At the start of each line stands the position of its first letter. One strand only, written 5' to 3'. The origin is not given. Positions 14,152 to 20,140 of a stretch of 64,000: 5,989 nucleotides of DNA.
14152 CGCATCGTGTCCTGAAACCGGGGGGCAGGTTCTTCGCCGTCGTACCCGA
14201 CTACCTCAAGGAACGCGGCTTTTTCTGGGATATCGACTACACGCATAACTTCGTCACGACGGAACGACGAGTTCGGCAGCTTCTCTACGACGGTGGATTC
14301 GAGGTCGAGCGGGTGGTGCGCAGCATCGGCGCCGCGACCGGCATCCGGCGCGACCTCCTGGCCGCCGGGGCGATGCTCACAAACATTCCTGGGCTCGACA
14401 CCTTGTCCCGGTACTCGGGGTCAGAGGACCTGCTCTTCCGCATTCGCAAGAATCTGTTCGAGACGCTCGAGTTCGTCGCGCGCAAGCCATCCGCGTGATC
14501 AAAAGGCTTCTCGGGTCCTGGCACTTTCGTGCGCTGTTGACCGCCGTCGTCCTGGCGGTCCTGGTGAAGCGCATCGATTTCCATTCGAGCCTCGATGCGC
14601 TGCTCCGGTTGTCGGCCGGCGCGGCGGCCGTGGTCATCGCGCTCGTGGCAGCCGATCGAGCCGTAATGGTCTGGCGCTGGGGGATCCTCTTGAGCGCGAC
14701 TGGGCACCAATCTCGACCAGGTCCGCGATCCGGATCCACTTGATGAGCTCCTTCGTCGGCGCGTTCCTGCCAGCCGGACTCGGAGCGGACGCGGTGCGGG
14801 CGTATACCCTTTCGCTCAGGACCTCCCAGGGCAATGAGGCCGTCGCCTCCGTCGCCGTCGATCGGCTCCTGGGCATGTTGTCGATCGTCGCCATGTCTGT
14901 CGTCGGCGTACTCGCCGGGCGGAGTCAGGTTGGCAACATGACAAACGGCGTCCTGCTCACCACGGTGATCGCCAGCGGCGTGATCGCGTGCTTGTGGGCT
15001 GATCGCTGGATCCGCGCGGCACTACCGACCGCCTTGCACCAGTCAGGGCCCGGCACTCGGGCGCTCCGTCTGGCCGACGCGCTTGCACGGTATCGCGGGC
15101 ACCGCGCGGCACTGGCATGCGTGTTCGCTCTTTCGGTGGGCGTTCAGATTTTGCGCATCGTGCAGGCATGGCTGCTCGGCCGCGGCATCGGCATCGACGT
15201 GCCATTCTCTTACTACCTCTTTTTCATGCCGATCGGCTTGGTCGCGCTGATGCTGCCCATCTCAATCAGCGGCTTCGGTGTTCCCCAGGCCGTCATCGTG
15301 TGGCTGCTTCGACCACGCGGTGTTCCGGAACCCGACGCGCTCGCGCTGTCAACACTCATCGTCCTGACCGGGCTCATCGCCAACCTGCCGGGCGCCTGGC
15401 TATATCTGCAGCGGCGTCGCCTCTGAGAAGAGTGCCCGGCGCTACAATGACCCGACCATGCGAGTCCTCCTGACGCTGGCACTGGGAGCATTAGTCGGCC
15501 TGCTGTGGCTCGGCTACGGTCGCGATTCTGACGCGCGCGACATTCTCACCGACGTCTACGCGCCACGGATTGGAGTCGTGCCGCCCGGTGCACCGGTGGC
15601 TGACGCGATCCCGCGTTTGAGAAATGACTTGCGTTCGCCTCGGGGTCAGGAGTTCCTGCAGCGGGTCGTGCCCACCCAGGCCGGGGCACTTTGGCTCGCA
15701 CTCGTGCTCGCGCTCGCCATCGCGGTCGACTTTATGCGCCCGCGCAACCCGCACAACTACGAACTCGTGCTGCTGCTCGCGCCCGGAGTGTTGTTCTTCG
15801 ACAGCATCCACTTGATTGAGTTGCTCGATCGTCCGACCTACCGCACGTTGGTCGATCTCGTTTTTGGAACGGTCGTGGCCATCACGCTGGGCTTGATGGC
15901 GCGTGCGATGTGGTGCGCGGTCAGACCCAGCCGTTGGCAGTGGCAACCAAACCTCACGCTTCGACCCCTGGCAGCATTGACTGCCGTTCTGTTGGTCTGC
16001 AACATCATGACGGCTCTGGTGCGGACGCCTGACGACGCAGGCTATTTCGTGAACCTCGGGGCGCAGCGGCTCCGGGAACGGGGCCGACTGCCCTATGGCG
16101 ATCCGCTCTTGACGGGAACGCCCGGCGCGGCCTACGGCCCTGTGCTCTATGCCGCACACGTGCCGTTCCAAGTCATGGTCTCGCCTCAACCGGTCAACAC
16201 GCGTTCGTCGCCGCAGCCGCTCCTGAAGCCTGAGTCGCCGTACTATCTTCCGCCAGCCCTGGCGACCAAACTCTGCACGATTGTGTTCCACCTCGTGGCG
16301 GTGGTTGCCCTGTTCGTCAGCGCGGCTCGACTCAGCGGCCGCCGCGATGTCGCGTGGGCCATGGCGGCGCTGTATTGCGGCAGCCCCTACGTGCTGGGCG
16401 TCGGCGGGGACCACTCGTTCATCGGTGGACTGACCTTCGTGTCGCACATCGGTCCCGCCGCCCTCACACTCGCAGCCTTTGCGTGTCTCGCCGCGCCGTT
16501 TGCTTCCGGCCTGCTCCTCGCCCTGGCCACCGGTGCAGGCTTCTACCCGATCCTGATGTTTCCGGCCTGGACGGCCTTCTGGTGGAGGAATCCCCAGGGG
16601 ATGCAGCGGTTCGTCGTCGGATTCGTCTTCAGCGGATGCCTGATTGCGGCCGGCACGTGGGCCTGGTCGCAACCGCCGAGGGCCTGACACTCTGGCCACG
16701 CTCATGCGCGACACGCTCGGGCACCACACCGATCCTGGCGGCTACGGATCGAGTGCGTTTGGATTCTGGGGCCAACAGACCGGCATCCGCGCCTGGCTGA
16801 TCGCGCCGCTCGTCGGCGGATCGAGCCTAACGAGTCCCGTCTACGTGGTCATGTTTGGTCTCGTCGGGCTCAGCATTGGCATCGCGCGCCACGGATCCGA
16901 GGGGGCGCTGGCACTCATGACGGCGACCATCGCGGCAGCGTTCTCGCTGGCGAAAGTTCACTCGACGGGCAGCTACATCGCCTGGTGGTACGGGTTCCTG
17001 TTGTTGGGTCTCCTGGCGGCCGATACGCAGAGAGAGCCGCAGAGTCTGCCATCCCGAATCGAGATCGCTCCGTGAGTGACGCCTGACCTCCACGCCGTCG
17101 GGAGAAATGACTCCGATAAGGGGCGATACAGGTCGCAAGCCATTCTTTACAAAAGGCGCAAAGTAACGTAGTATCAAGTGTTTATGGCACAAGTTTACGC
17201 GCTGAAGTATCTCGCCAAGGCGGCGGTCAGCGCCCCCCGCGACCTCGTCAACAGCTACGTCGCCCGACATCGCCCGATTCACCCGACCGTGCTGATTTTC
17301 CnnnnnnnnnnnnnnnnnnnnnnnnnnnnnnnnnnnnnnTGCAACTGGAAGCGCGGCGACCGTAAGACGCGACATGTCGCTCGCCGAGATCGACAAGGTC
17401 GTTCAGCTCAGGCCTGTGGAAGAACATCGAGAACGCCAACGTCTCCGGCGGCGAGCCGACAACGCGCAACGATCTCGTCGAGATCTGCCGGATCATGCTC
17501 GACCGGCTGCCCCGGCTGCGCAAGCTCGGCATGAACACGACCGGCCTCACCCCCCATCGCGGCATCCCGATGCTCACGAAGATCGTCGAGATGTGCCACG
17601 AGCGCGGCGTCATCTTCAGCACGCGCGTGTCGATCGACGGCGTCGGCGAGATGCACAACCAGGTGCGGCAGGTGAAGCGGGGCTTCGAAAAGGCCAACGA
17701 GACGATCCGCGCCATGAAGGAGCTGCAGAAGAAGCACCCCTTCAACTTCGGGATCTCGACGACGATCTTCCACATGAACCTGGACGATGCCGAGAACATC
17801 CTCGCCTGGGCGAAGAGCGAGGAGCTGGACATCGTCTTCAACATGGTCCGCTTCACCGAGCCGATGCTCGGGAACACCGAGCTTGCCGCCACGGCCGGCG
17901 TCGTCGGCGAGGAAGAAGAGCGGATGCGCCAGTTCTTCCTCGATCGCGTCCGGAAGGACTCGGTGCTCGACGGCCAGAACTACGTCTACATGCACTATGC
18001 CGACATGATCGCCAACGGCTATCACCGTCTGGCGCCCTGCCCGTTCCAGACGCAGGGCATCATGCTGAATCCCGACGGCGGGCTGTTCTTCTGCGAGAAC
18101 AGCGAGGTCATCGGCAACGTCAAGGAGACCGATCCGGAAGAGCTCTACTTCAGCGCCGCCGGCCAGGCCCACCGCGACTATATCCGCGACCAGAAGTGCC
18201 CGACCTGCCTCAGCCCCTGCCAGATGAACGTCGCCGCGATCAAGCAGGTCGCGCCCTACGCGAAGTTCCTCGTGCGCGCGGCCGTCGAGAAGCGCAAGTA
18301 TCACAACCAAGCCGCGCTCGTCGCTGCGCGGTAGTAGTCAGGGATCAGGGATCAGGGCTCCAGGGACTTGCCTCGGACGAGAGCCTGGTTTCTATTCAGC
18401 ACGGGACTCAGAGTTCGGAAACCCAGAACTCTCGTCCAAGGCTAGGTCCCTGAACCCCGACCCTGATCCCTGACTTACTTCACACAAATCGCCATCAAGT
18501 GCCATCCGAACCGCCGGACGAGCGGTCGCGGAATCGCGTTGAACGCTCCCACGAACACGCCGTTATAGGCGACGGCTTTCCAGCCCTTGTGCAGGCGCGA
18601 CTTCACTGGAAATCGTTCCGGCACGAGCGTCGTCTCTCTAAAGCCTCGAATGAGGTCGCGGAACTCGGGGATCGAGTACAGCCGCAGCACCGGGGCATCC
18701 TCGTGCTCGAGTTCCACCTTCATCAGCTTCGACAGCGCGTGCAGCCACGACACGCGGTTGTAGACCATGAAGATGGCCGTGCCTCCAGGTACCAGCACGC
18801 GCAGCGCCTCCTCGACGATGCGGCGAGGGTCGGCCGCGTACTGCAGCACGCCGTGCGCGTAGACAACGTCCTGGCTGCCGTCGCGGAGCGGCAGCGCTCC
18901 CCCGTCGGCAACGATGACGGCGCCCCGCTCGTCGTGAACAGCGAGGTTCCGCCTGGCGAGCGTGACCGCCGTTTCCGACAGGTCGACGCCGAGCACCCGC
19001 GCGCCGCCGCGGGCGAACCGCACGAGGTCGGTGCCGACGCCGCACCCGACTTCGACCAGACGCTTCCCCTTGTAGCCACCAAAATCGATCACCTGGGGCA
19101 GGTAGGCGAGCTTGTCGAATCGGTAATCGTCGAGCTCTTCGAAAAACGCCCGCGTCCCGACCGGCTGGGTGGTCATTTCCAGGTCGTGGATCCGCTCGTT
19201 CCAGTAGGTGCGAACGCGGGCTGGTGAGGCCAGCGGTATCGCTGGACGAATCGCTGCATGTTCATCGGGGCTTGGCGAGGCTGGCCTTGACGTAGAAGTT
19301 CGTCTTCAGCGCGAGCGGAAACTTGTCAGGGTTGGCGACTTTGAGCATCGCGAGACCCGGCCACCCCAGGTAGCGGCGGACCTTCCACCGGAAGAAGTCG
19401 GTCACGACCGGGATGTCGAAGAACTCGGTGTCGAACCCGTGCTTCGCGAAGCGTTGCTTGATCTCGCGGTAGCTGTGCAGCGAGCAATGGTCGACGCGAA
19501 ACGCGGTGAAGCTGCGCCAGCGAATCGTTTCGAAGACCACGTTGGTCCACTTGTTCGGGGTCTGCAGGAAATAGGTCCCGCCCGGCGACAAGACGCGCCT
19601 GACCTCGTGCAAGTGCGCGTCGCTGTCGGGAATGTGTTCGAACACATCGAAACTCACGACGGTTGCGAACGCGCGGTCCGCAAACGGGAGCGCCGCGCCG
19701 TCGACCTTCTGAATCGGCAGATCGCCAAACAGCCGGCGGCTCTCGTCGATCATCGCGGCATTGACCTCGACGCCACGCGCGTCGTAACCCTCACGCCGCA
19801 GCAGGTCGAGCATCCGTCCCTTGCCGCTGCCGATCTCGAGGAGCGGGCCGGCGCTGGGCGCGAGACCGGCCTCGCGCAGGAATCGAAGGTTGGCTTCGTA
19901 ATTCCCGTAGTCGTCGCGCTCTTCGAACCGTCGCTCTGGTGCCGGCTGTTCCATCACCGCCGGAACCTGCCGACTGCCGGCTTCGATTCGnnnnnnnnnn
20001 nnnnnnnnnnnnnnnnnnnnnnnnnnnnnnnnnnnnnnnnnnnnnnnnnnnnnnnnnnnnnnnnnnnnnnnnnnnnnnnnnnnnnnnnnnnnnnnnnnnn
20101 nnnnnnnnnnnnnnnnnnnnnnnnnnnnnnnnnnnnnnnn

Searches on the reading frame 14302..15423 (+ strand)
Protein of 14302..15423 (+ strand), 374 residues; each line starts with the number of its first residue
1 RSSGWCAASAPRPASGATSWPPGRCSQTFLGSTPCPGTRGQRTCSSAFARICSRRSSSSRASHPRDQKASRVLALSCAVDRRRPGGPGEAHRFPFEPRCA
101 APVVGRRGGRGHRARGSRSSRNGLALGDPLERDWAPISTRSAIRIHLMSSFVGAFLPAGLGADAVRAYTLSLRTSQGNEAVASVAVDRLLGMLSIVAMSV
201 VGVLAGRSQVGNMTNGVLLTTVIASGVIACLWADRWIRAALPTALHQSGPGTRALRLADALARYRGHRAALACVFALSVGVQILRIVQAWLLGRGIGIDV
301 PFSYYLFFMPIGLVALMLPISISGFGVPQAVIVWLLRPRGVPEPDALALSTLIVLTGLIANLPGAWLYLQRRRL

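Call 10: search_protein_families(library=pfam, proteins=[window:14302-15423:+], max_evalue=0.01)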
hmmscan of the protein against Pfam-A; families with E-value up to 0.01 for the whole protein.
window:14302-15423:+ (374 aa): 1 family
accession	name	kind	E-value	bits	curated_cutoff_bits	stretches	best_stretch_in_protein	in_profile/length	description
PF03706.18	LPG_synthase_TM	-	7e-25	88.5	33.4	1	136-359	64-296/302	Lysylphosphatidylglycerol synthase TM region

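Call 16: search_protein_families(library=ncbifam, proteins=[window:14302-15423:+], max_evalue=0.1)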
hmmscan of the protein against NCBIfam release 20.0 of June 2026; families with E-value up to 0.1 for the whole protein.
window:14302-15423:+ (374 aa): 1 family
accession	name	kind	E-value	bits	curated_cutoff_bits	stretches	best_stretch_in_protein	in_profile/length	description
TIGR00374.1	TIGR00374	subfamily_domain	5.1e-10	39.3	43.2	2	137-224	61-151/323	flippase-like domain-containing protein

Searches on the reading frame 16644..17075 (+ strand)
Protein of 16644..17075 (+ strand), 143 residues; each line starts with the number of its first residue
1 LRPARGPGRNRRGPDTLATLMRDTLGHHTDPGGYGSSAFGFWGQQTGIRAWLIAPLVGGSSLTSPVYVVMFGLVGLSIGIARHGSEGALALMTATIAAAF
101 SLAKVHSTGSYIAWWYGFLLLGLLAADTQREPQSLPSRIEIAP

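Call 11: search_protein_families(library=pfam, proteins=[window:16644-17075:+], max_evalue=0.01)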
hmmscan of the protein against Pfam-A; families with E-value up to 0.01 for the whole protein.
window:16644-17075:+ (143 aa): 0 families

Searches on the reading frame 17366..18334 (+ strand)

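Call 11: search_protein_families(library=pfam, proteins=[window:17366-18334:+], max_evalue=0.01)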
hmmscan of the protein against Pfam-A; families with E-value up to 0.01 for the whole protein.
window:17366-18334:+ (322 aa): 2 families
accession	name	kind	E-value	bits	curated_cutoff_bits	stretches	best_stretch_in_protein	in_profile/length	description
PF04055.27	Radical_SAM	-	3.4e-06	27.8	29.5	1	20-148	44-165/166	Radical SAM superfamily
PF13186.11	SPASM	-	0.00099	19.8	21.5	1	225-281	1-66/67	Iron-sulfur cluster-binding domain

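Call 16: search_protein_families(library=ncbifam, proteins=[window:17366-18334:+], max_evalue=0.1)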
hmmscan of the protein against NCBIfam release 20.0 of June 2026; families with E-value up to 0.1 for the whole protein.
window:17366-18334:+ (322 aa): 44 families (the best 25 are shown)
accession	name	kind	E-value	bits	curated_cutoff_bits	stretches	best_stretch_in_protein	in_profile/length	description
NF033640.1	N_Twi_rSAM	subfamily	2.8e-10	39.9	170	1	18-165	170-312/398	twitch domain-containing radical SAM protein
TIGR04545.1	rSAM_ahbD_hemeb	equivalog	2.2e-09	37.3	500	1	26-200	52-209/339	heme b synthase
NF041298.1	rSAM_mat_DynA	equivalog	2.4e-08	33.4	450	1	84-281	110-311/356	dynobactin maturation radical SAM/SPASM protein DynA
TIGR03961.1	rSAM_PTO1314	hypoth_equivalog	3.8e-08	33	306.05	1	26-156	73-185/332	PTO1314 family radical SAM protein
TIGR04054.1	rSAM_NirJ1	equivalog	5e-08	32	650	1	26-157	88-205/387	putative heme d1 biosynthesis radical SAM protein NirJ1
TIGR04051.1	rSAM_NirJ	equivalog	6.1e-08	32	515.45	1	26-156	54-170/354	heme d1 biosynthesis radical SAM protein NirJ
TIGR04053.2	TIGR04053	equivalog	1.4e-07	31.1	395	1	26-155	62-179/366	TIGR04053 family radical SAM/SPASM domain-containing protein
TIGR04133.1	rSAM_w_lipo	hypoth_equivalog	3.6e-07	29.4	425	1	26-145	79-185/350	TIGR04133 family radical SAM/SPASM protein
TIGR04055.1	rSAM_NirJ2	equivalog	4.5e-07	29.7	500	1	26-190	51-200/326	putative heme d1 biosynthesis radical SAM protein NirJ2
NF047865.1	rSAM_PapB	equivalog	1e-06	28.2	340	1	27-282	60-307/330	PapB family radical SAM/SPASM ranthipeptide maturase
TIGR04261.1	rSAM_GlyRichRpt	subfamily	2.6e-06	26.7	310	1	86-162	111-187/363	cyclophane-forming radical SAM/SPASM peptide maturase GrrM/OscB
TIGR04546.1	rSAM_ahbC_deAc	equivalog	2.7e-06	26.4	650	1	26-154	91-205/390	12,18-didecarboxysiroheme deacetylase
NF045702.1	rSAM_GDGT_ether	equivalog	4.3e-06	25.6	450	1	24-158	139-261/486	tetraether lipid synthase Tes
TIGR04250.1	SCM_rSAM_ScmE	equivalog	9.1e-06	24.8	400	1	25-147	54-163/358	SynChlorMet cassette radical SAM/SPASM protein ScmE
TIGR04347.1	pseudo_SAM_Halo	equivalog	2.7e-05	23.6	525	1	25-150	89-200/390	TIGR04347 family pseudo-SAM/SPASM protein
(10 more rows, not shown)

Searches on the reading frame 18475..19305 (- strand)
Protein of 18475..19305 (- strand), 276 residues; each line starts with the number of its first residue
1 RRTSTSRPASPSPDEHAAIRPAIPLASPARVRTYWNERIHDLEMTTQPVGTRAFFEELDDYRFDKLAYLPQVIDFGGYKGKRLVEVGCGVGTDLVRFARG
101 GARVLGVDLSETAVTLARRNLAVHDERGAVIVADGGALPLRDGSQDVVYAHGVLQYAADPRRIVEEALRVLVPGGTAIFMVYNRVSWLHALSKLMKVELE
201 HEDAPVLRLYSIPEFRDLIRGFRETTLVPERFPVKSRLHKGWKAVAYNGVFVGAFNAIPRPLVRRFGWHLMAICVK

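Call 11: search_protein_families(library=pfam, proteins=[window:18475-19305:-], max_evalue=0.01)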
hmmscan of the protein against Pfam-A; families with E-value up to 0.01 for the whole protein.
window:18475-19305:- (276 aa): 14 families
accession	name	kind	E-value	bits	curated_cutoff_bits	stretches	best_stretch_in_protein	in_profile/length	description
PF08241.18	Methyltransf_11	-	4.9e-21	75.6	21.2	1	84-179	1-95/95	Methyltransferase domain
PF13649.12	Methyltransf_25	-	1.7e-17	64.3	27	1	84-175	2-97/97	Methyltransferase domain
PF13847.12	Methyltransf_31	-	6.1e-15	55.6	27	1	79-189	3-119/145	Methyltransferase domain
PF08242.18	Methyltransf_12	-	1.3e-14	55.2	30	1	84-176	1-97/98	Methyltransferase domain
PF13489.12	Methyltransf_23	-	2.7e-12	47.2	27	1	78-219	21-154/164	Methyltransferase domain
PF01209.24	Ubie_methyltran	-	6e-06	26.2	20.1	1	77-185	45-157/233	ubiE/COQ5 methyltransferase family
PF05724.17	TPMT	-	6.1e-05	23.2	26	1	86-117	44-75/218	Thiopurine S-methyltransferase (TPMT)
PF05175.20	MTS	-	0.0001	22.4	23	1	79-186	31-144/170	Methyltransferase small domain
PF07021.18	MetW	-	0.00018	21.6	21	1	79-202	13-130/193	Methionine biosynthesis protein MetW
PF08003.17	Methyltransf_9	-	0.00049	19.6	23.8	1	78-179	114-217/315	Protein of unknown function (DUF1698)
PF02353.26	CMAS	-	0.00051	19.9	27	1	79-127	62-111/273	Mycolic acid cyclopropane synthetase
PF09445.16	Methyltransf_15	-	0.00068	19.7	22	0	82-131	3-52/165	RNA cap guanine-N2 methyltransferase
PF06325.19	PrmA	-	0.00093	19.2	22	1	79-179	161-258/296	Ribosomal protein L11 methyltransferase (PrmA)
PF01135.25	PCMT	-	0.0087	16.3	20.3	0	79-135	73-133/210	Protein-L-isoaspartate(D-aspartate) O-methyltransferase (PCMT)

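Call 79: search_protein_families(library=ncbifam, proteins=[window:18475-19305:-], max_evalue=0.00001)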
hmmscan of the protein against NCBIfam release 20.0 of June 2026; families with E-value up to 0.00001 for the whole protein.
window:18475-19305:- (276 aa): 20 families
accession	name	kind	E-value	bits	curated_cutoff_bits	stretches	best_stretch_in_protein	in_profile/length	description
NF045667.1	MTase_DVU1556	equivalog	8.4e-15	54.8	155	1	79-177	22-117/213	DVU_1556 family methyltransferase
NF041537.1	ArsM_AhpD_UU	exception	2.2e-14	53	510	1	79-178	76-179/345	arsenite methyltransferase/AhpD domain selenoprotein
NF040539.1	AST_met_ArsM_2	exception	4.1e-13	49.8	240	1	80-180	57-164/262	putative arsinothricin biosynthesis methyltransferase ArsM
NF047649.1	MTase_UXPK_star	exception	1e-12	47.7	460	1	78-178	76-180/283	methyltransferase/UXPK-star double selenoprotein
TIGR02072.1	BioC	equivalog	4.4e-11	43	184.95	1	78-230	33-179/244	malonyl-ACP O-methyltransferase BioC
NF041536.1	ArsM_DUF2284_UU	exception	7.1e-11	41.1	575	1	79-182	76-181/459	arsenite methyltransferase/DUF2284 domain selenoprotein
NF045649.1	2X_seleno_MduS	exception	1.6e-10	40.5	380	1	81-187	43-155/338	methyltransferase domain-containing selenoprotein MduS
NF008823.0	PRK11873.1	subfamily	2.1e-10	40.5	263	1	79-176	77-178/272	arsenite methyltransferase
TIGR01983.1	UbiG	equivalog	9e-10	38.2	102.95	1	78-190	48-164/228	bifunctional 2-polyprenyl-6-hydroxyphenol methylase/3-demethylubiquinol 3-O-methyltransferase UbiG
NF007610.0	PRK10258.1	equivalog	2.4e-09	36.9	342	1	81-183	44-142/251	malonyl-ACP O-methyltransferase BioC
TIGR02021.1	BchM-ChlM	equivalog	2.6e-09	36.8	158.9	1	78-210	53-184/218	magnesium protoporphyrin IX methyltransferase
NF043040.1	corrin_prot_MT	hypoth_equivalog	4.8e-09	36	180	1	79-178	41-146/216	corrinoid protein-associated methyltransferase CpaM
TIGR01934.1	MenG_MenH_UbiE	subfamily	4.4e-08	32.7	158.35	1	79-195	39-156/223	ubiquinone/menaquinone biosynthesis methyltransferase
NF008264.0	PRK11036.1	equivalog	4.7e-08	32.8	366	1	82-187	47-155/261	tRNA uridine 5-oxyacetic acid(34) methyltransferase CmoM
NF001241.0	PRK00216.1-2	equivalog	7.3e-08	32.3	327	1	79-187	51-155/231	demethylmenaquinone methyltransferase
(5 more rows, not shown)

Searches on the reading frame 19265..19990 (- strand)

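Call 79: search_protein_families(library=ncbifam, proteins=[window:19265-19990:-], max_evalue=0.00001)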
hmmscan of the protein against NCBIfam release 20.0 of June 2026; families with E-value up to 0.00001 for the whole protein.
window:19265-19990:- (242 aa): 10 families
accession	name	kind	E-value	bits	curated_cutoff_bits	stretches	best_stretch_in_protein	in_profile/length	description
NF045667.1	MTase_DVU1556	equivalog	1.8e-16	60.3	155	1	36-190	13-164/213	DVU_1556 family methyltransferase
NF047649.1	MTase_UXPK_star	exception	3.5e-08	32.8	460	1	70-142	104-181/283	methyltransferase/UXPK-star double selenoprotein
NF045825.1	FAmtase_mtf2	equivalog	4.1e-08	32.8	400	1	14-144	26-159/248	fatty-acid O-methyltransferase Mtf2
NF041537.1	ArsM_AhpD_UU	exception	4.6e-08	32.2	510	1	82-142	120-180/345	arsenite methyltransferase/AhpD domain selenoprotein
TIGR01983.1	UbiG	equivalog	2.1e-07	30.5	102.95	1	50-156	53-165/228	bifunctional 2-polyprenyl-6-hydroxyphenol methylase/3-demethylubiquinol 3-O-methyltransferase UbiG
NF041536.1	ArsM_DUF2284_UU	exception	2.5e-07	29.4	575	1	72-143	105-181/459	arsenite methyltransferase/DUF2284 domain selenoprotein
NF001241.0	PRK00216.1-2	equivalog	4.2e-07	29.8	327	1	50-156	55-161/231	demethylmenaquinone methyltransferase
NF045882.1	PLipidMtase_Leg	equivalog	5e-07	29.7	390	1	49-139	45-140/207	phospholipid N-methyltransferase PmtA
NF043040.1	corrin_prot_MT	hypoth_equivalog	8.7e-07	28.6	180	1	50-189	45-199/216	corrinoid protein-associated methyltransferase CpaM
NF045823.1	PthPhpthDimycoMt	equivalog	1.6e-06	27.5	300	1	51-141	71-165/256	phthiotriol/phenolphthiotriol dimycocerosates methyltransferase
